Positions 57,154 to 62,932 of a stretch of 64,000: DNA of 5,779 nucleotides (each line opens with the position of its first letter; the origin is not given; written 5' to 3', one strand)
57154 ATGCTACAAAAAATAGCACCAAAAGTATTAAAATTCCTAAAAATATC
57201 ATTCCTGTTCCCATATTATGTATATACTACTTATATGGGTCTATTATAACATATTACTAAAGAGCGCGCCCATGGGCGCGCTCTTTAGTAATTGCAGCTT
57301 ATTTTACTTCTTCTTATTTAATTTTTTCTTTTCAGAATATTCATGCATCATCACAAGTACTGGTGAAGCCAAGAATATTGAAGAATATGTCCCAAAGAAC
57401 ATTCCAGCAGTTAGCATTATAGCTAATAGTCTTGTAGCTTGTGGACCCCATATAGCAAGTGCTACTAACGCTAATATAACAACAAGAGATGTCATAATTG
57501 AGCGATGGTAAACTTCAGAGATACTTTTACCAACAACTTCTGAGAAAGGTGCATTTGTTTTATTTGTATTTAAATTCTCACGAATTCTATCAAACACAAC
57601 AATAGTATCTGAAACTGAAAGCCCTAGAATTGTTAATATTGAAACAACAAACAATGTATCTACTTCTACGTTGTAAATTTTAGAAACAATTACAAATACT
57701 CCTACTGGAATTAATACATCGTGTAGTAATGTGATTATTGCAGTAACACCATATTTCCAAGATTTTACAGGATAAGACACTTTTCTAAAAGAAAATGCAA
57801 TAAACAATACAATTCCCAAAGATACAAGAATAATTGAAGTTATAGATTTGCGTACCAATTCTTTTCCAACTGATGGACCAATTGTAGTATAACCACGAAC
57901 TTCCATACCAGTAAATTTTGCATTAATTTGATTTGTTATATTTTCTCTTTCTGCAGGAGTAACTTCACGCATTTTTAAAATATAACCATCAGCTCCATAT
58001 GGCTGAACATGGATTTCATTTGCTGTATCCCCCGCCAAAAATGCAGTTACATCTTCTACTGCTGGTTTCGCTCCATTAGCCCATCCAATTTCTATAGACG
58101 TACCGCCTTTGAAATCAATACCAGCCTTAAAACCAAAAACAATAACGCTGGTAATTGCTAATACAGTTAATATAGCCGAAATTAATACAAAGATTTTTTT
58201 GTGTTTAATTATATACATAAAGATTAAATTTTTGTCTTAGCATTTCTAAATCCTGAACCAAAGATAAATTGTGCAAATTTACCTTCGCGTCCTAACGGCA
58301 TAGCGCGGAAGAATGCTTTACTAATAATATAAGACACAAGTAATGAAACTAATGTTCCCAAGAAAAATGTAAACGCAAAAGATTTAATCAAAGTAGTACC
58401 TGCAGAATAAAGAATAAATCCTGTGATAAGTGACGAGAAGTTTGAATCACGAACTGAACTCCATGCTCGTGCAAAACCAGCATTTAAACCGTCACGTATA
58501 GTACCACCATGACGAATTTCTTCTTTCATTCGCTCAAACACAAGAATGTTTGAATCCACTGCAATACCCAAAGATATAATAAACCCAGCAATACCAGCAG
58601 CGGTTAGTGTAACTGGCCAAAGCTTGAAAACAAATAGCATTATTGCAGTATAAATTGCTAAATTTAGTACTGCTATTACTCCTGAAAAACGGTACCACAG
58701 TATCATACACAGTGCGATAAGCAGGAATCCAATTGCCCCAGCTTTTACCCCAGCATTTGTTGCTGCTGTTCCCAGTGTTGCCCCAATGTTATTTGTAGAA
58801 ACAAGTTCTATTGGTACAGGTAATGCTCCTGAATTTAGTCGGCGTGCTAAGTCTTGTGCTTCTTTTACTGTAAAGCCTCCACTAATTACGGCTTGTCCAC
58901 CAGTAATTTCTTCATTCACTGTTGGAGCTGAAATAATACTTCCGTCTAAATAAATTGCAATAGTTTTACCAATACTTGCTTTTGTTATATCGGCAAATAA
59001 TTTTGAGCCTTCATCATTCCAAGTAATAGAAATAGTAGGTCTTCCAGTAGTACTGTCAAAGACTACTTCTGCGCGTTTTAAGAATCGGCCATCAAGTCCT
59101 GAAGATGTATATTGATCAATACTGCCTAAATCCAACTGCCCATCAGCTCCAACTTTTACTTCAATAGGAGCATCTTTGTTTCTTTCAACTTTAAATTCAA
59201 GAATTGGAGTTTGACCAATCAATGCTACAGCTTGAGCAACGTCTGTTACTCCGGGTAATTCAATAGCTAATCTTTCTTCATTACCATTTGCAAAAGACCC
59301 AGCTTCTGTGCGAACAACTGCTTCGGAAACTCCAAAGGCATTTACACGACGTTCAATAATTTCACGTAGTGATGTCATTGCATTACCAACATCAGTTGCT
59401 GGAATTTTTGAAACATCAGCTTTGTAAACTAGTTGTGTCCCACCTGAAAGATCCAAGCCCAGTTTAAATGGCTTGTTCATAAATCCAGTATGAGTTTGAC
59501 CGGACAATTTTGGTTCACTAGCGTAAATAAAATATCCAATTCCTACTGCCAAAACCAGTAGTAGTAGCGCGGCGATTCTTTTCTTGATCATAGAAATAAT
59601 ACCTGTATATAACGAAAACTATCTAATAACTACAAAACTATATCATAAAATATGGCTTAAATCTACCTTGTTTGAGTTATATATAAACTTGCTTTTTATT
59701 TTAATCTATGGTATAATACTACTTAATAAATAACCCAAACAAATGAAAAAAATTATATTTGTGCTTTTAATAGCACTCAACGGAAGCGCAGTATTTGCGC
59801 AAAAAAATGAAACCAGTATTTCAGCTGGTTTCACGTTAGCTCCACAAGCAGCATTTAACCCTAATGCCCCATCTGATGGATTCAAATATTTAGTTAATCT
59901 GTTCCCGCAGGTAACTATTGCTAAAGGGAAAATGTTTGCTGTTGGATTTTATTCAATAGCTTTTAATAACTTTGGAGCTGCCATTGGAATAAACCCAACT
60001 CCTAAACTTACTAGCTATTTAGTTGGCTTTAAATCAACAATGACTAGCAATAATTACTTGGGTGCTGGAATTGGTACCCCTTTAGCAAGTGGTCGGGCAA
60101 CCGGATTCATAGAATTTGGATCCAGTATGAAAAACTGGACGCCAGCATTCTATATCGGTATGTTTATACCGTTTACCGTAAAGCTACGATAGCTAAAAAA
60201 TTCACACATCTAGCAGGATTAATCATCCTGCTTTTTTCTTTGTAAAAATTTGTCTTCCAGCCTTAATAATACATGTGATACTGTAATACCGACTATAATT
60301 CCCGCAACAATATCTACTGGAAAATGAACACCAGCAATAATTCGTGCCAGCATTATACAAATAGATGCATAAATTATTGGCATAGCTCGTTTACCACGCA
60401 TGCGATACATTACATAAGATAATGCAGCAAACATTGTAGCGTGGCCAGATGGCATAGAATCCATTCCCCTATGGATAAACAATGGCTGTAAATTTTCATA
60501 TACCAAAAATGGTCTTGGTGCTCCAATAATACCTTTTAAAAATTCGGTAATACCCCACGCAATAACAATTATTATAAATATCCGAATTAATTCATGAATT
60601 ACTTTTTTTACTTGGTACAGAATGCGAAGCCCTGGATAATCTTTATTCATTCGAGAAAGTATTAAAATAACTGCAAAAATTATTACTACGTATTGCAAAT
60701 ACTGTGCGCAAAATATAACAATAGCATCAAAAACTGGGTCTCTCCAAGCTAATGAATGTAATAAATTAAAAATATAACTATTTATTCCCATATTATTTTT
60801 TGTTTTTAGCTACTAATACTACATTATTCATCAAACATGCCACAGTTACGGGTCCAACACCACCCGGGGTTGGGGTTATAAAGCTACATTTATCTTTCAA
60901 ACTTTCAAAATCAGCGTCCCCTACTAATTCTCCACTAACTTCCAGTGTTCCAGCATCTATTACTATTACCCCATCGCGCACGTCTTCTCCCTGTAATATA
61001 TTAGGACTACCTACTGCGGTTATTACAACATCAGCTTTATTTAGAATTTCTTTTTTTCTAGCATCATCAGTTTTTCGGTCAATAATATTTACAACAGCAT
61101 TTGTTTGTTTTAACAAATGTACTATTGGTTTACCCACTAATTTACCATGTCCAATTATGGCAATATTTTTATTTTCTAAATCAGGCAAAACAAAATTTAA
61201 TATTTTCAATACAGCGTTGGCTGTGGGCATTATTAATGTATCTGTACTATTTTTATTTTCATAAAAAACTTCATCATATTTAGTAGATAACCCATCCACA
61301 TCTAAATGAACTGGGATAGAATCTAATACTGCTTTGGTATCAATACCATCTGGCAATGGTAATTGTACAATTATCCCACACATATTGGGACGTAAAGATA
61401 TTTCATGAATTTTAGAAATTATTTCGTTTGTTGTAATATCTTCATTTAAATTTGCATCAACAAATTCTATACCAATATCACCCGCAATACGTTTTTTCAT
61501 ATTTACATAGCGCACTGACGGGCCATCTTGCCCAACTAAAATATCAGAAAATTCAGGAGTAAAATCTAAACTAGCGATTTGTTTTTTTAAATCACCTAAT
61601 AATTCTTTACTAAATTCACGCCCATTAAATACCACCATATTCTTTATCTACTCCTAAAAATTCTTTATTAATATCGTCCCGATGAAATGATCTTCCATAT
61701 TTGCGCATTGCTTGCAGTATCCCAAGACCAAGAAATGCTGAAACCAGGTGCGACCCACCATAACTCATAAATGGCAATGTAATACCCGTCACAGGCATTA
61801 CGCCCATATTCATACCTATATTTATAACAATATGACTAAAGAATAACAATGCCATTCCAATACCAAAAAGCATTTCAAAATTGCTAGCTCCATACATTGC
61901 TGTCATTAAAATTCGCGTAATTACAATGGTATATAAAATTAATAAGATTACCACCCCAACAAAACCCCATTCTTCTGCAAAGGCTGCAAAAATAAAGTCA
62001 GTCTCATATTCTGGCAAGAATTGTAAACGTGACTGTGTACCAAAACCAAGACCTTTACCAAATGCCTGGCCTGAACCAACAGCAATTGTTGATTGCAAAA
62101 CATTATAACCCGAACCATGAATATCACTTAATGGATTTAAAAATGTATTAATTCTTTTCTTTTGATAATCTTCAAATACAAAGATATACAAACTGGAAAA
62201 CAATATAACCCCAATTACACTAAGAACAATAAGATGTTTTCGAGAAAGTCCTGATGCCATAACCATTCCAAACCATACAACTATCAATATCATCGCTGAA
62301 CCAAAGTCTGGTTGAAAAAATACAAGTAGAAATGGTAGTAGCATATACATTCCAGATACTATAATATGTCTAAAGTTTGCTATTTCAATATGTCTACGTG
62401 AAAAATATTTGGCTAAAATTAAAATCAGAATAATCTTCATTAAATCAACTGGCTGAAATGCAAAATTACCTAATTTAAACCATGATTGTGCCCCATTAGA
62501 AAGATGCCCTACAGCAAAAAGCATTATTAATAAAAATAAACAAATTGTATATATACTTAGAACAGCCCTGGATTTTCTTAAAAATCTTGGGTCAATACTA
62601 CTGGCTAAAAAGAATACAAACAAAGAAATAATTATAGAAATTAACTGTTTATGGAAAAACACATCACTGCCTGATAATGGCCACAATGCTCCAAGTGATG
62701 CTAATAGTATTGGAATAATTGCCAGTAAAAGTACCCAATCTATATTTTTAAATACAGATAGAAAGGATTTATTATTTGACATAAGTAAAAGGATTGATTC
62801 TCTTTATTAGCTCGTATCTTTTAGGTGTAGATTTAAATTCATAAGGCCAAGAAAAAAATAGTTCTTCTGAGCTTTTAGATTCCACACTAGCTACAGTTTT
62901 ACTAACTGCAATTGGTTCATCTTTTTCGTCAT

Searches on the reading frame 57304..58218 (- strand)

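Call 44: search_protein_families(library=pfam, proteins=[window:57304-58218:-], max_evalue=0.001)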
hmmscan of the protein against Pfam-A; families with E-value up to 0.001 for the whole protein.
window:57304-58218:- (304 aa): 2 families
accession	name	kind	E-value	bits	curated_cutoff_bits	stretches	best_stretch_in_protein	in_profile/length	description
PF02355.23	SecD_SecF_C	-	1.4e-45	155.5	20.5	1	101-293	9-188/189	Protein export membrane protein SecD/SecF, C-terminal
PF07549.19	Sec_GG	-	0.0004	20.3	20.3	1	24-44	2-22/28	SecD/SecF GG Motif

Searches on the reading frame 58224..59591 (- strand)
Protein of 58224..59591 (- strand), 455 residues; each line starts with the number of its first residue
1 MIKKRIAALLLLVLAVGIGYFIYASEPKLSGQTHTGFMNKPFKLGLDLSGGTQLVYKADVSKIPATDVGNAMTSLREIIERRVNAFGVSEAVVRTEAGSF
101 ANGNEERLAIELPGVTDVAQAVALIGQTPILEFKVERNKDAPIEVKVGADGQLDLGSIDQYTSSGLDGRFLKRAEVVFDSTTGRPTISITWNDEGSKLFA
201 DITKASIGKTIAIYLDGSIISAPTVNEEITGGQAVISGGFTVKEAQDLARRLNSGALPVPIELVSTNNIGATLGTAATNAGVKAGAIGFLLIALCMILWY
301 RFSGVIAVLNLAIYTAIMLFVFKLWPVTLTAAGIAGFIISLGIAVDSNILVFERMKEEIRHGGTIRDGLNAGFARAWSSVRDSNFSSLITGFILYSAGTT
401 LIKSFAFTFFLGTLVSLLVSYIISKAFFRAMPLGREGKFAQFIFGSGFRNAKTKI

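Call 44: search_protein_families(library=pfam, proteins=[window:58224-59591:-], max_evalue=0.001)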
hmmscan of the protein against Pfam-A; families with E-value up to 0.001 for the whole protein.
window:58224-59591:- (455 aa): 5 families
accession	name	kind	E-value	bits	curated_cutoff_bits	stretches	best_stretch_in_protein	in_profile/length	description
PF22599.2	SecDF_P1_head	-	1e-29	103.1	27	1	165-259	20-114/114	SecDF, P1 head subdomain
PF21760.3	SecD_1st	-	6.8e-14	51.5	27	1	73-135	2-57/60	Protein translocase subunit SecDF, P1 domain, N-terminal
PF02355.23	SecD_SecF_C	-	1.6e-10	41.2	20.5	1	261-429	13-184/189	Protein export membrane protein SecD/SecF, C-terminal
PF07549.19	Sec_GG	-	8.5e-06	25.6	20.3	1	37-59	3-25/28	SecD/SecF GG Motif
PF03176.21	MMPL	-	1.6e-05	24.4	20.5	1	245-420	110-291/333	MMPL family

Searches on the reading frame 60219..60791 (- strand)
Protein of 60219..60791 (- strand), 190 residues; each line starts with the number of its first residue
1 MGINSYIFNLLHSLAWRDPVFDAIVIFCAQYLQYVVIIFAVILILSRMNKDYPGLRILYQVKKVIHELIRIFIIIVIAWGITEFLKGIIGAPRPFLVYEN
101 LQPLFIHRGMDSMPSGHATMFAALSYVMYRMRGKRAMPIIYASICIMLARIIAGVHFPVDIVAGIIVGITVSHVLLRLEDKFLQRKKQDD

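Call 44: search_protein_families(library=pfam, proteins=[window:60219-60791:-], max_evalue=0.001)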
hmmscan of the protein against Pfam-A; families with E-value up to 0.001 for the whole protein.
window:60219-60791:- (190 aa): 3 families
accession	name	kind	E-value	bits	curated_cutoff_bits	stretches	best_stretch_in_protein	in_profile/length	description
PF01569.27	PAP2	-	5.8e-20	71.8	27.2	1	69-179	3-125/130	PAP2 superfamily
PF14378.12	PAP2_3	-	1e-08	35.7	27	1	24-169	29-185/190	PAP2 superfamily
PF14360.12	PAP2_C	-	0.00024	22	27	1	111-172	4-69/74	PAP2 superfamily C-terminal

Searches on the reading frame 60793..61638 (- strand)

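Call 44: search_protein_families(library=pfam, proteins=[window:60793-61638:-], max_evalue=0.001)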
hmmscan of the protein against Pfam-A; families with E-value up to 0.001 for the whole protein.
window:60793-61638:- (281 aa): 3 families
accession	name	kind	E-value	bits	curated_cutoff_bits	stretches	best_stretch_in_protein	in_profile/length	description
PF02882.25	THF_DHG_CYH_C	-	1.4e-43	148.4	27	1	132-280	12-159/160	Tetrahydrofolate dehydrogenase/cyclohydrolase, NAD(P)-binding domain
PF00763.28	THF_DHG_CYH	-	7e-24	84.8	32.8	1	5-115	2-115/115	Tetrahydrofolate dehydrogenase/cyclohydrolase, catalytic domain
PF01488.26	Shikimate_DH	-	4.6e-06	27.2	24.3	0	151-194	7-50/138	Shikimate / quinate 5-dehydrogenase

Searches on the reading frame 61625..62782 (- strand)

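Call 44: search_protein_families(library=pfam, proteins=[window:61625-62782:-], max_evalue=0.001)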
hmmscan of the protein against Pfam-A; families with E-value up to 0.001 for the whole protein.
window:61625-62782:- (385 aa): 1 family
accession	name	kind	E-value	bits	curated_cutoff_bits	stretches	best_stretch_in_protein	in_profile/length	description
PF01098.24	FTSW_RODA_SPOVE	-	3.3e-93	313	26.4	1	28-362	20-353/356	Cell cycle protein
